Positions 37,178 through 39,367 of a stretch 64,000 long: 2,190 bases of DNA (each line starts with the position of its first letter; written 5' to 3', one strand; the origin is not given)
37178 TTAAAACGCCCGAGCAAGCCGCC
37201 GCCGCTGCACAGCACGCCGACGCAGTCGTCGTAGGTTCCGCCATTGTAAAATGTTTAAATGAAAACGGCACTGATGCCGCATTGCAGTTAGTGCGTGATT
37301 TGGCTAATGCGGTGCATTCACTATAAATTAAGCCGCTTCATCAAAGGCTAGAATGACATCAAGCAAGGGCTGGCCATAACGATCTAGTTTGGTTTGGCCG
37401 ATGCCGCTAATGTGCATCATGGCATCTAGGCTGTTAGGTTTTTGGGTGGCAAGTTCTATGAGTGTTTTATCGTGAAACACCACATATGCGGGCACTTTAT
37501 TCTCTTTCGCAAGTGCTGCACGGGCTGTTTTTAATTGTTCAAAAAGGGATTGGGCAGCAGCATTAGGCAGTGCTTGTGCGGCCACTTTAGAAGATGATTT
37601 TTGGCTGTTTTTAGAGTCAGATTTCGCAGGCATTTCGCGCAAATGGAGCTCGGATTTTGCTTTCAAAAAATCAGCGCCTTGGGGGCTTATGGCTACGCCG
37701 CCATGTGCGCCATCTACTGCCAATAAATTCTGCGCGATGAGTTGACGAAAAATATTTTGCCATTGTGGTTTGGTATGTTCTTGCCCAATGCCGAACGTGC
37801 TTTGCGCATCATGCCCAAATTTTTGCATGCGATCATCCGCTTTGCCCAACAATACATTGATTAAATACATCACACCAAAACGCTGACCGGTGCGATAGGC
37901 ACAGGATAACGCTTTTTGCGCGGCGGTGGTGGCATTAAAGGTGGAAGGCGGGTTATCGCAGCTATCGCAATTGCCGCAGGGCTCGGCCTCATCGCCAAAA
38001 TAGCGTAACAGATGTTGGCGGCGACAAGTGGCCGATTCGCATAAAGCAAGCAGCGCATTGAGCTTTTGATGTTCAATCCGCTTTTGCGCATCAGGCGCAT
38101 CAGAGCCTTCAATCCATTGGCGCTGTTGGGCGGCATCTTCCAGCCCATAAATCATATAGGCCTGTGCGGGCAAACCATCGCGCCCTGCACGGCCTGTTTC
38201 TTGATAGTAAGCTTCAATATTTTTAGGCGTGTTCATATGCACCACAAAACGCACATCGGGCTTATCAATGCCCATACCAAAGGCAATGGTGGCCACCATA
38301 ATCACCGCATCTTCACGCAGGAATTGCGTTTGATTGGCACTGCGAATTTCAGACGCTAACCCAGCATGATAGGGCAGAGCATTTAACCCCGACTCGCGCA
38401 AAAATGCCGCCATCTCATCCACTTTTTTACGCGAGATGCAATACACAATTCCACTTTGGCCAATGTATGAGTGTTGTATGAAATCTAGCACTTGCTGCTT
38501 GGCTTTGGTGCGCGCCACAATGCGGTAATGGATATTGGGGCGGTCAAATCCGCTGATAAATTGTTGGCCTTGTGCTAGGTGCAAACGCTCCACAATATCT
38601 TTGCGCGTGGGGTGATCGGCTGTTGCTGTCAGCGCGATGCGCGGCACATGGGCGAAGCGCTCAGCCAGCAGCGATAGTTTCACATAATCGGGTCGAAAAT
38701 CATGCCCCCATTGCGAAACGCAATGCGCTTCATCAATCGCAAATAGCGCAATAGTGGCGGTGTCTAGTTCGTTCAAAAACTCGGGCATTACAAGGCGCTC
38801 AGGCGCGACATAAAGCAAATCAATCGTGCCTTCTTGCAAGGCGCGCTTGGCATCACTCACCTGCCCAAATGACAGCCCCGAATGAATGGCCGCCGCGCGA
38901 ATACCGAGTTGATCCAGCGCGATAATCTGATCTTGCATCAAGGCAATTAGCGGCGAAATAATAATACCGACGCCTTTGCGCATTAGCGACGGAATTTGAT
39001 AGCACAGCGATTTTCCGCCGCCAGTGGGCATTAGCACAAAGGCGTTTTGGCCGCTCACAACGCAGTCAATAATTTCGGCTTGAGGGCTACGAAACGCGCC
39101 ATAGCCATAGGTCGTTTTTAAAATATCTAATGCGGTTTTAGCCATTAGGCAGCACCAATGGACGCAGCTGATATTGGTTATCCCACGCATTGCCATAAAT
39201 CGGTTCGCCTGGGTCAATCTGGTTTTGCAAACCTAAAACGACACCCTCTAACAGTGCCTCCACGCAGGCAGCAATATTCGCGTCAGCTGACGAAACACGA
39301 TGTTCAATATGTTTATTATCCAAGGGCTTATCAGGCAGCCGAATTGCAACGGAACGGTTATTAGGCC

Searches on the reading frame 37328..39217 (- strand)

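Call 26: search_protein_families(library=ncbifam, proteins=[window:37328-39217:-], max_evalue=1e-10)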
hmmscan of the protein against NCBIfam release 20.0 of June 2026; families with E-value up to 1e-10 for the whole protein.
window:37328-39217:- (629 aa): 8 families
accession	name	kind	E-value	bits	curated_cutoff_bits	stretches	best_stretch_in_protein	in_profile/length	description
TIGR01389.1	recQ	equivalog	1.8e-235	782.9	640.2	1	31-623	3-589/591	DNA helicase RecQ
NF008279.0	PRK11057.1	equivalog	3.1e-202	673.2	1015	1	27-623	11-600/608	ATP-dependent DNA helicase RecQ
TIGR00614.1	recQ_fam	subfamily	2.5e-151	504.6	219.8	1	31-480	1-469/470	RecQ family ATP-dependent DNA helicase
NF041063.1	DpdF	equivalog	2e-56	192.1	550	1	35-365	133-490/813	protein DpdF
NF008744.0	PRK11776.1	equivalog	5.9e-13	48.2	524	1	236-369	225-358/460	ATP-dependent RNA helicase DbpA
TIGR04121.1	DEXH_lig_assoc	equivalog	1.6e-12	46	850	1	45-346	17-345/804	ligase-associated DNA damage response DEXH box helicase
NF053631.1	RNA_helic_CshA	equivalog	6.4e-12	45.1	646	1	37-354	17-338/434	degradosome RNA helicase CshA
NF008394.0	PRK11192.1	equivalog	4.2e-11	42.3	507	0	44-350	28-344/441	ATP-dependent RNA helicase SrmB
